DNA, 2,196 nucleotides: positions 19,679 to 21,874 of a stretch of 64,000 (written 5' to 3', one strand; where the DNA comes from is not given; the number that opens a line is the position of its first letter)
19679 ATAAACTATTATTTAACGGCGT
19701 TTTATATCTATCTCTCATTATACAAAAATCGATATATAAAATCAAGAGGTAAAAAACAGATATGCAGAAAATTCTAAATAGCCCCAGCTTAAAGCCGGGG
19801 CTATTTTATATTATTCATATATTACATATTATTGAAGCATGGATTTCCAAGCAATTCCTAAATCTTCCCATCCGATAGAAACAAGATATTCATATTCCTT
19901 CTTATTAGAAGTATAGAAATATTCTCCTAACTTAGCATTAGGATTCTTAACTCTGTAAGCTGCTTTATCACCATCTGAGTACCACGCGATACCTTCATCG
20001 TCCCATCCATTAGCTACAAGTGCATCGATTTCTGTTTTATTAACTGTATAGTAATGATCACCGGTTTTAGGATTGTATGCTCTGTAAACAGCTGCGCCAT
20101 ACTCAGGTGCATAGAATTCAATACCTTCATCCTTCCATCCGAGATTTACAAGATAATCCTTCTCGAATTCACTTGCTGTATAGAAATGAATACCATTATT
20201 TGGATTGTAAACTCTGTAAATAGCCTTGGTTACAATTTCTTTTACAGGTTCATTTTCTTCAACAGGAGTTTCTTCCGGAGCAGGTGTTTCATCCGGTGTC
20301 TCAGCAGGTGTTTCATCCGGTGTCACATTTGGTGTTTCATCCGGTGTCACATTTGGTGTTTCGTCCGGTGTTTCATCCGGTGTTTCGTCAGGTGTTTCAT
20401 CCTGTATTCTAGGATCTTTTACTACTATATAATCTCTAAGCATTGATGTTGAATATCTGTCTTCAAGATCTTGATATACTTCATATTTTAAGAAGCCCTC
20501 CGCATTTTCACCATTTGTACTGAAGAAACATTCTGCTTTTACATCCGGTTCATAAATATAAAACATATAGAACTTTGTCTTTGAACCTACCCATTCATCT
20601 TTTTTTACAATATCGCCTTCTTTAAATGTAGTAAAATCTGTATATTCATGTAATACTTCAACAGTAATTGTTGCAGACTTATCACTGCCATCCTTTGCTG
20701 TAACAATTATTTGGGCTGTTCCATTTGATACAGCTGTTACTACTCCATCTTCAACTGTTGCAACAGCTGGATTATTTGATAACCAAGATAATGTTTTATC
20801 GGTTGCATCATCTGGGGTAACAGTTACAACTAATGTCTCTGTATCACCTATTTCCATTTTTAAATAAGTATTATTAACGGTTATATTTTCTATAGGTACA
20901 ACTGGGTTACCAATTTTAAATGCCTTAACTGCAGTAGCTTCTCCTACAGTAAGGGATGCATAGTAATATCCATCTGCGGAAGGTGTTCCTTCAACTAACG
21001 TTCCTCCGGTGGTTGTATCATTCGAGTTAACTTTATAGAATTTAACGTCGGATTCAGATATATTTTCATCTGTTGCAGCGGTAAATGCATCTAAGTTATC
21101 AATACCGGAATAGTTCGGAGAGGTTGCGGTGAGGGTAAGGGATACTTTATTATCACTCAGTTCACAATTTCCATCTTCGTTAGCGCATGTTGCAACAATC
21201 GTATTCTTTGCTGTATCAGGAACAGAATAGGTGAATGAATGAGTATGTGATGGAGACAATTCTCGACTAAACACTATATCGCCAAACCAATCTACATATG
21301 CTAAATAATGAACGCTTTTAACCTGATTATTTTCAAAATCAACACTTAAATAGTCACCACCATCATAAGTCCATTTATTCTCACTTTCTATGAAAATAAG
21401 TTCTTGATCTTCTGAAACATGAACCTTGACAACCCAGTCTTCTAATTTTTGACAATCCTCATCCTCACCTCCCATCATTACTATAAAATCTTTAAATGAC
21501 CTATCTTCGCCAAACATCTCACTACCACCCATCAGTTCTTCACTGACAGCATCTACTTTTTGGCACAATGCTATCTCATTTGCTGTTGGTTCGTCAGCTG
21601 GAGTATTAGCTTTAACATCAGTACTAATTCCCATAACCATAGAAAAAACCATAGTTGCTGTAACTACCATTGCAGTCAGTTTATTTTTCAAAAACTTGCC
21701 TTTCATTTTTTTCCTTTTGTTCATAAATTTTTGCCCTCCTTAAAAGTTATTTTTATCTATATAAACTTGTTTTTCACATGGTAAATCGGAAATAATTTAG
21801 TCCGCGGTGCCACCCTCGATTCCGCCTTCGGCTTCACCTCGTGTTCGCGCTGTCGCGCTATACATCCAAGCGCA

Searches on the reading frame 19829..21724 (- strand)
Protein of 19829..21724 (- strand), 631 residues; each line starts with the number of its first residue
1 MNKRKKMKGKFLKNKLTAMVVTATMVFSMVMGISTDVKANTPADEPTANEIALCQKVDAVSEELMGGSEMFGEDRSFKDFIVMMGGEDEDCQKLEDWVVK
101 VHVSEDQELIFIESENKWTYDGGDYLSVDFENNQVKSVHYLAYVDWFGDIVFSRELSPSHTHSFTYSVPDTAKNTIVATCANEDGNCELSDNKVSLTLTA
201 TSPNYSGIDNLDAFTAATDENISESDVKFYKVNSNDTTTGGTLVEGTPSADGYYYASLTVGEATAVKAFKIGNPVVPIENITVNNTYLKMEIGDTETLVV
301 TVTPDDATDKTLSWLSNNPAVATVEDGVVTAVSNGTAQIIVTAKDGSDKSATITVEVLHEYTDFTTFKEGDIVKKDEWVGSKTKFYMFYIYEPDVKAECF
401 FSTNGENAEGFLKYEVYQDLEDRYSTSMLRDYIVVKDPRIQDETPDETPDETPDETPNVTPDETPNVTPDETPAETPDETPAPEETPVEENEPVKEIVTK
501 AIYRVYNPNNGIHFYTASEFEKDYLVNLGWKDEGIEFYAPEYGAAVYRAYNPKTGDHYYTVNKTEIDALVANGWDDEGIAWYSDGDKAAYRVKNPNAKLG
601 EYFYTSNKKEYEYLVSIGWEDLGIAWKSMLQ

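Call 9: search_protein_families(library=pfam, proteins=[window:19829-21724:-])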
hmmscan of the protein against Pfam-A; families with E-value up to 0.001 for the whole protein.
window:19829-21724:- (631 aa): 3 families
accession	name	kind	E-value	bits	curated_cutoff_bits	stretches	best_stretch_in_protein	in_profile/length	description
PF18885.6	DUF5648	-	4.4e-41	140.7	25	1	502-628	2-133/134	Domain of unknown function (DUF5648)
PF02368.24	Big_2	-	1.2e-12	48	22.8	1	279-350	3-75/79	Bacterial Ig-like domain (group 2)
PF22359.2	Big-like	-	0.00036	21.1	27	1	314-357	5-46/48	Bacterial Ig-like domain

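Call 11: find_encoding_contigs(protein=window:19829-21724:-, flank=3000, max_places=10)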
Protein window:19829-21724:- (631 aa): no gene with exactly this product is on record in the collection.

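Call 13: find_homologous_proteins(query=window:19829-21724:-)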
Query window:19829-21724:- (631 aa): 785 proteins with E <= 0.001 among 8000 candidates; the best 120 are listed.
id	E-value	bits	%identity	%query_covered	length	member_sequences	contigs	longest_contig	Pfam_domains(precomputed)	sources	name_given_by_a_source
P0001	1.4e-129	452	40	19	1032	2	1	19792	PF21764.4,PF26182.1,PF13927.13,PF21461.4,PF22359.3,PF02368.25,PF20578.5,PF26918.1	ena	-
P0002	4.1e-118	414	47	17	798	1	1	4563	PF27163.1,PF26182.1,PF21461.4,PF22359.3,PF02368.25,PF20578.5,PF26918.1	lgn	-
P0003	1.9e-103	365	42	18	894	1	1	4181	PF11033.15,PF07686.24,PF00047.32,PF22359.3,PF02368.25,PF20578.5,PF26918.1,PF21764.4,PF26182.1,PF13927.13,PF21461.4,PF13004.14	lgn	-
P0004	1.4e-95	339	52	13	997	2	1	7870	PF21764.4,PF26182.1,PF13927.13,PF21461.4,PF22359.3,PF02368.25,PF20578.5,PF26918.1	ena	-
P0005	4.7e-95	338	53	15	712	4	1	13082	PF21764.4,PF26182.1,PF13927.13,PF21461.4,PF00047.32,PF22359.3,PF02368.25,PF20578.5,PF26918.1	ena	-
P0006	7.8e-95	337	46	13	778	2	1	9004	PF21764.4,PF07679.23,PF26182.1,PF13927.13,PF21461.4,PF00047.32,PF22359.3,PF02368.25,PF20578.5,PF26918.1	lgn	-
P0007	1.6e-93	332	39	19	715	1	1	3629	PF25354.2,PF16640.12,PF22359.3,PF02368.25,PF17790.8,PF26918.1,PF21764.4,PF26182.1,PF13927.13,PF21461.4,PF26015.1,PF14816.12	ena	-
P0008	2.1e-93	332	41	19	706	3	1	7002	PF21764.4,PF26182.1,PF21461.4,PF22359.3,PF02368.25,PF20578.5,PF26918.1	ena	-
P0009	5.1e-91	324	46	19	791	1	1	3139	PF26182.1,PF21461.4,PF25354.2,PF00047.32,PF22359.3,PF02368.25,PF26918.1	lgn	-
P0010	7.9e-89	317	34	29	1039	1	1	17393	PF21764.4,PF26182.1,PF13927.13,PF00047.32,PF22359.3,PF02368.25,PF20578.5,PF26918.1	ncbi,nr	ncbi:MAG: Ig-like domain-containing protein, partial [Muribaculaceae bacterium]|nr:Ig-like domain-co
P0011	4.9e-88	314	45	17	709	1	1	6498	PF21764.4,PF26182.1,PF21461.4,PF22359.3,PF02368.25,PF20578.5,PF26918.1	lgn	-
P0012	3.8e-87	311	40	20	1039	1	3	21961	PF07679.23,PF13306.13,PF26182.1,PF21461.4,PF00047.32,PF22359.3,PF22067.3,PF02368.25,PF13855.13,PF26918.1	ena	-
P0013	1.1e-86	310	37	21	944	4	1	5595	PF21764.4,PF26182.1,PF21461.4,PF22359.3,PF02368.25,PF27334.1,PF20578.5,PF26918.1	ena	-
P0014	1.6e-82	296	45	17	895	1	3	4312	PF21764.4,PF26182.1,PF07686.24,PF21461.4,PF13004.14,PF22359.3,PF02368.25,PF26918.1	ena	-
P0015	1.7e-82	296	36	21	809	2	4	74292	PF21764.4,PF26182.1,PF21461.4,PF25354.2,PF22359.3,PF02368.25,PF20578.5,PF06832.19,PF26918.1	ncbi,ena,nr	ncbi:MAG: Ig domain-containing protein [Bacteroidales bacterium]|nr:Ig domain-containing protein [Ba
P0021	1.2e-75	273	57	43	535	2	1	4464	-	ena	-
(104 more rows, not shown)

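Call 23: find_encoding_contigs(protein=P0021, flank=3000, max_places=6)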
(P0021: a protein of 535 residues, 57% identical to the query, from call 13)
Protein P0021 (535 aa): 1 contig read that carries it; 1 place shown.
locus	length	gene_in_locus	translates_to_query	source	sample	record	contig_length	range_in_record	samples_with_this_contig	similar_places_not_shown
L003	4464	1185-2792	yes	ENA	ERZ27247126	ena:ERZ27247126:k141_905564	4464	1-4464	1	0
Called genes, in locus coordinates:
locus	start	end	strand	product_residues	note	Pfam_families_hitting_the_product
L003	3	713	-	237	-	?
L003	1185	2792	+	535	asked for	-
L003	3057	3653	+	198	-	PF25199:nSTAND_NTPase5 (faint), PF13191:AAA_16, PF13173:AAA_14 (faint)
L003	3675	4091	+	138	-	PF13412:HTH_24 (weak)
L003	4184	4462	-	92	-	?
